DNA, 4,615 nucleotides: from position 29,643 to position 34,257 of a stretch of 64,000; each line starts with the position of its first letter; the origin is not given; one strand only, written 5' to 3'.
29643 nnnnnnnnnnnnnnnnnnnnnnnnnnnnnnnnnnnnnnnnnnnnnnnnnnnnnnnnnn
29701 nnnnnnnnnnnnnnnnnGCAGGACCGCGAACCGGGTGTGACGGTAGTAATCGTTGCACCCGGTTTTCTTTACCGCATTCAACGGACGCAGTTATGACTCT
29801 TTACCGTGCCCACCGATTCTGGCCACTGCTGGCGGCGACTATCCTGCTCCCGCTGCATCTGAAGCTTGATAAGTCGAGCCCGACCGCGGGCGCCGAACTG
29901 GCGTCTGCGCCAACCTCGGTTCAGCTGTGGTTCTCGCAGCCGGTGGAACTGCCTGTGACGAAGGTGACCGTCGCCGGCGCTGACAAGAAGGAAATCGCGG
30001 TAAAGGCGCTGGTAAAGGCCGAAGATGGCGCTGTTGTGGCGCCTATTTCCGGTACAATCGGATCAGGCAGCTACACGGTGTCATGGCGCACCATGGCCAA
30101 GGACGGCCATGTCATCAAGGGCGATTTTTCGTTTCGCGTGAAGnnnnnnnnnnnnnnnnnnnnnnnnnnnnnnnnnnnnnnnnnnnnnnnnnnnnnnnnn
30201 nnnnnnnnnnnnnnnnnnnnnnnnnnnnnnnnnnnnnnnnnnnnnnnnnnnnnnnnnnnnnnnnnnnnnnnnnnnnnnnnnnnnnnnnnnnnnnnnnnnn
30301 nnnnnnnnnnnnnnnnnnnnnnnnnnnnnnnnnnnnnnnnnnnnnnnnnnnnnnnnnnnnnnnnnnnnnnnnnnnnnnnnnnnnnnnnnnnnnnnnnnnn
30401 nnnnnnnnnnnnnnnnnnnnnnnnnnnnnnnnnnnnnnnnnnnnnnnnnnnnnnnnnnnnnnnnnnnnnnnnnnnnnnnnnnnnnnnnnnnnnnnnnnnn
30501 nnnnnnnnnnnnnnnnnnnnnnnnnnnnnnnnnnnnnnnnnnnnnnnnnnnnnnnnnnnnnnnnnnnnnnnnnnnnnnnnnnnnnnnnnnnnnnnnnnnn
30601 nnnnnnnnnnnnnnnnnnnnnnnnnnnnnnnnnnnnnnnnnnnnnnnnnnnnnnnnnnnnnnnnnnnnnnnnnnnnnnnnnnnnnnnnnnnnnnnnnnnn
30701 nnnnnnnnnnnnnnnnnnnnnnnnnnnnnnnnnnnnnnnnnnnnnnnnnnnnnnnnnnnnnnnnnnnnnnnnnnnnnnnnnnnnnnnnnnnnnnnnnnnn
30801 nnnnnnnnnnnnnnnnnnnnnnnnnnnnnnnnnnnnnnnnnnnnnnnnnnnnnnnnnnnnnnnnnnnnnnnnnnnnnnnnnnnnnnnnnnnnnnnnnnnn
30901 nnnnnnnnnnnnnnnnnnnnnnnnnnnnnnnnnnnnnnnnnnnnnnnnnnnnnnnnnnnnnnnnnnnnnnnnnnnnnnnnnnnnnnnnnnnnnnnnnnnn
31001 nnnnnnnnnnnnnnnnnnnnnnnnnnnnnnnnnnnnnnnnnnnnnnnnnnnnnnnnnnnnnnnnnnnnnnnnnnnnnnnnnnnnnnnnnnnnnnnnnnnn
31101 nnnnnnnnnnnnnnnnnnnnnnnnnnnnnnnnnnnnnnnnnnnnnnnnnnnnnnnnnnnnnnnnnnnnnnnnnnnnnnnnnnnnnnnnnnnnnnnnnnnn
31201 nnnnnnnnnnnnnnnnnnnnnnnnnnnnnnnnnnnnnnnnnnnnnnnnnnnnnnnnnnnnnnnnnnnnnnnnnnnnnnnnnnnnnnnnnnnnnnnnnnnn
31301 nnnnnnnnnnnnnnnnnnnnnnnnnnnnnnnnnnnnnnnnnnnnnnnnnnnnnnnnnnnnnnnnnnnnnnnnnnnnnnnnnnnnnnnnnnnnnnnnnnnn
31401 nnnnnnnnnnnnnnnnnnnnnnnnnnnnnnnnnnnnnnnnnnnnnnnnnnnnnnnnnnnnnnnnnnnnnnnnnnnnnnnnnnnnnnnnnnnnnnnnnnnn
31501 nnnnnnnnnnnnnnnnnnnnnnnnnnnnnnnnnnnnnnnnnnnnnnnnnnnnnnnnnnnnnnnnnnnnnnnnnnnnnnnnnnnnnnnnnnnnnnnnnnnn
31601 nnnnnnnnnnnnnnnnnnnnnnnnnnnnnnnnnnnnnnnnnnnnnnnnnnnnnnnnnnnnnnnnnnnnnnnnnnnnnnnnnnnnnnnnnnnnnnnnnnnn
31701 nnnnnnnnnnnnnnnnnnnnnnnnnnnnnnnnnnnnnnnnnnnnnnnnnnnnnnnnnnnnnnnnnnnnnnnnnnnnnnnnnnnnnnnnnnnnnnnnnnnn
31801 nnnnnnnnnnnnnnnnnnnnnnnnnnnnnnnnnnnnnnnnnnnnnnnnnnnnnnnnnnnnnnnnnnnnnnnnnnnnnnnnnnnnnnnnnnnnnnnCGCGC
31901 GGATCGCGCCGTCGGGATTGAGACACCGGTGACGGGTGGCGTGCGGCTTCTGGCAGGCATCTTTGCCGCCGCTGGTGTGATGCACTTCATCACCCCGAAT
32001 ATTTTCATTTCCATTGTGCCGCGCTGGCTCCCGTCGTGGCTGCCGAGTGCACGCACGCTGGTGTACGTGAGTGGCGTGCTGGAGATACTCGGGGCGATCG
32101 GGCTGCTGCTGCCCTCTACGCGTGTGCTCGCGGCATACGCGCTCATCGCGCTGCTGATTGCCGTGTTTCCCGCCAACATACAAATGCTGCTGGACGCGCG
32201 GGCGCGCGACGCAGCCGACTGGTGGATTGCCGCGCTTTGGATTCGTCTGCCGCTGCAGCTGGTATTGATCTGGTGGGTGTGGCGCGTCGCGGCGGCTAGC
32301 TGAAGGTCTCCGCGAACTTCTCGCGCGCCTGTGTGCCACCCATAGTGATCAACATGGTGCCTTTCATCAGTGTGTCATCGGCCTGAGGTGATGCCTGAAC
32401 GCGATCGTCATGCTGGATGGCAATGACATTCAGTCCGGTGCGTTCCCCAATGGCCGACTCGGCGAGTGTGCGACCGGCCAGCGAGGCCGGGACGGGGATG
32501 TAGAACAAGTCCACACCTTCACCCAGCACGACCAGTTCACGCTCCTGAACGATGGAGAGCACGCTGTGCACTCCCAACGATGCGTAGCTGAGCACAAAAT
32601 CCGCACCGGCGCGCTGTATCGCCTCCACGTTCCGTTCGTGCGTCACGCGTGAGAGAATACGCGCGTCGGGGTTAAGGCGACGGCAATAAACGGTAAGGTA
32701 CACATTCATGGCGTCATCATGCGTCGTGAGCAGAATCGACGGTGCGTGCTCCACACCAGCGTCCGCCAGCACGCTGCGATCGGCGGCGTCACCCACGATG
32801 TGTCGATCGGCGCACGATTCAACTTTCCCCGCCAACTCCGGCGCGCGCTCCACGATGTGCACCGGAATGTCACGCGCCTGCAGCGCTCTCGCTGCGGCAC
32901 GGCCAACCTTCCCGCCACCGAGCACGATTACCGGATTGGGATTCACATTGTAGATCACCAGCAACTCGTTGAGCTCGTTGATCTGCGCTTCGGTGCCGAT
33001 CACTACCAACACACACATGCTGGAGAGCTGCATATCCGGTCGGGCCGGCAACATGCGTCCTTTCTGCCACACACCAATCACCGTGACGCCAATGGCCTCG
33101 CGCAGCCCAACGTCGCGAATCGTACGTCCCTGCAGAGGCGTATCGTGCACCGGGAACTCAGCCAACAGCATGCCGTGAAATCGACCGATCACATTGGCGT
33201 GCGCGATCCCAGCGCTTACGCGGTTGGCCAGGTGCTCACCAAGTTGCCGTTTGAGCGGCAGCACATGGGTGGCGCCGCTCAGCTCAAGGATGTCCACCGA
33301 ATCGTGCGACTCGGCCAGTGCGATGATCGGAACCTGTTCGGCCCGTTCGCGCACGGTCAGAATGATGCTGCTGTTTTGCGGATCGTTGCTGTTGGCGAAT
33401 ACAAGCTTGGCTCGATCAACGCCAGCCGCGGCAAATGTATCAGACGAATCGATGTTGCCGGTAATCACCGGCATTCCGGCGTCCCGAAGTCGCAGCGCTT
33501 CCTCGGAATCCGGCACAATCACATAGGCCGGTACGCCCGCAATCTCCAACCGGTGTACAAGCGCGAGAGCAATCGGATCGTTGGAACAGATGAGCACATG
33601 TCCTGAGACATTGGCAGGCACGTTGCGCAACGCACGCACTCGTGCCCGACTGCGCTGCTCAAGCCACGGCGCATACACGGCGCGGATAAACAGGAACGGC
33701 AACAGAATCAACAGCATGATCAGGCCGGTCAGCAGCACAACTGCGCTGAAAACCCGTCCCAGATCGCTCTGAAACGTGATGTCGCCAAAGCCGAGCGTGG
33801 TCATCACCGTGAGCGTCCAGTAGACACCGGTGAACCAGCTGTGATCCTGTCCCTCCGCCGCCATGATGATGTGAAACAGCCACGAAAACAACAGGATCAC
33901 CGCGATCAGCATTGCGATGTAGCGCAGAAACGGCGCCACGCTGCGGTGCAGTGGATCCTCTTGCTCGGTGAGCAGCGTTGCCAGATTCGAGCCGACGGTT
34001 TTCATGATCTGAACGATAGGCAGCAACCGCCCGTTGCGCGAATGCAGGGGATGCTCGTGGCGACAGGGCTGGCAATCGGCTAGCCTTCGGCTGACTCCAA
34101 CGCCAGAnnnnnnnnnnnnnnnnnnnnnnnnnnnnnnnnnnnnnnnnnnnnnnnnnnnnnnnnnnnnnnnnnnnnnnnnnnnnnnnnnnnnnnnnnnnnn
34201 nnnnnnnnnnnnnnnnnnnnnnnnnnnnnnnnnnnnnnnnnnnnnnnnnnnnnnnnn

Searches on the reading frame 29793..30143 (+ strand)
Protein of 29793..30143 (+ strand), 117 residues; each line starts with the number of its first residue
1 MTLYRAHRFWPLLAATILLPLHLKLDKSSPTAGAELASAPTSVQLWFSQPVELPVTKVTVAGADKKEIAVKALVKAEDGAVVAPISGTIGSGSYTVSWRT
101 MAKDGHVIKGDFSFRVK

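Call 55: search_protein_families(library=pfam, proteins=[window:29793-30143:+], max_evalue=0.001)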
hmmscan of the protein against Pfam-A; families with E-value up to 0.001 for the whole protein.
window:29793-30143:+ (117 aa): 1 family
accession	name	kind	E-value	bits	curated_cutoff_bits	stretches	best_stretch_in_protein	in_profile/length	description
PF04234.18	CopC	-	1.7e-23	83.9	23.3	1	22-116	1-92/92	CopC domain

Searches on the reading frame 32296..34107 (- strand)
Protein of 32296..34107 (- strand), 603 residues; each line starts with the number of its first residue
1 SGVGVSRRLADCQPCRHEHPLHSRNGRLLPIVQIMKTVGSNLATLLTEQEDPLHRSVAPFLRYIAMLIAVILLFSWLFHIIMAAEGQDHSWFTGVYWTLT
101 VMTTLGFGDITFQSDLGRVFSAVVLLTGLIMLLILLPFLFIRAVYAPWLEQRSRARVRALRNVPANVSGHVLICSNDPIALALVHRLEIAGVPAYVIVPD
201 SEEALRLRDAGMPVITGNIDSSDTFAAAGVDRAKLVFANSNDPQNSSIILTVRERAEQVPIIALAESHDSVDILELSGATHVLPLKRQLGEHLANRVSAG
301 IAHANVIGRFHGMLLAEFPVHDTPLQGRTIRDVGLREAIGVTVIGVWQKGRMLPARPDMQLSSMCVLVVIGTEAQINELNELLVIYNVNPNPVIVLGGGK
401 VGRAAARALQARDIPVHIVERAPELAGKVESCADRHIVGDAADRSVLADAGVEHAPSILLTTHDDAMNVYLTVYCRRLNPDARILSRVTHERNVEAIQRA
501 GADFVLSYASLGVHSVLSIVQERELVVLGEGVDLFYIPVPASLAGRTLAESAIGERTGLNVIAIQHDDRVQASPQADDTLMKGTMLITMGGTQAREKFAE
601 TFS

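Call 55: search_protein_families(library=pfam, proteins=[window:32296-34107:-], max_evalue=0.001)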
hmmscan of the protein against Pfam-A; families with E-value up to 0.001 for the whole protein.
window:32296-34107:- (603 aa): 6 families
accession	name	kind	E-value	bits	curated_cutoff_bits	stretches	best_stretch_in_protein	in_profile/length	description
PF02254.24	TrkA_N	-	1e-41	142.3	23.8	2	393-507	1-115/116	TrkA-N domain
PF02080.26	TrkA_C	-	7.5e-20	71.1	27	2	315-383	1-70/71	TrkA-C domain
PF07885.22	Ion_trans_2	-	1.7e-13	50.7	22.5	1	67-138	2-72/79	Ion channel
PF13241.12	NAD_binding_7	-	6.7e-07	30.3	22.1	0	386-477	3-84/104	Putative NAD(P)-binding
PF00520.37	Ion_trans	-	0.00024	20.8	25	1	53-138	122-228/241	Ion transport protein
PF13450.12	NAD_binding_8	-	0.00043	20.9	21.9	0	395-462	1-55/68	NAD(P)-binding Rossmann-like domain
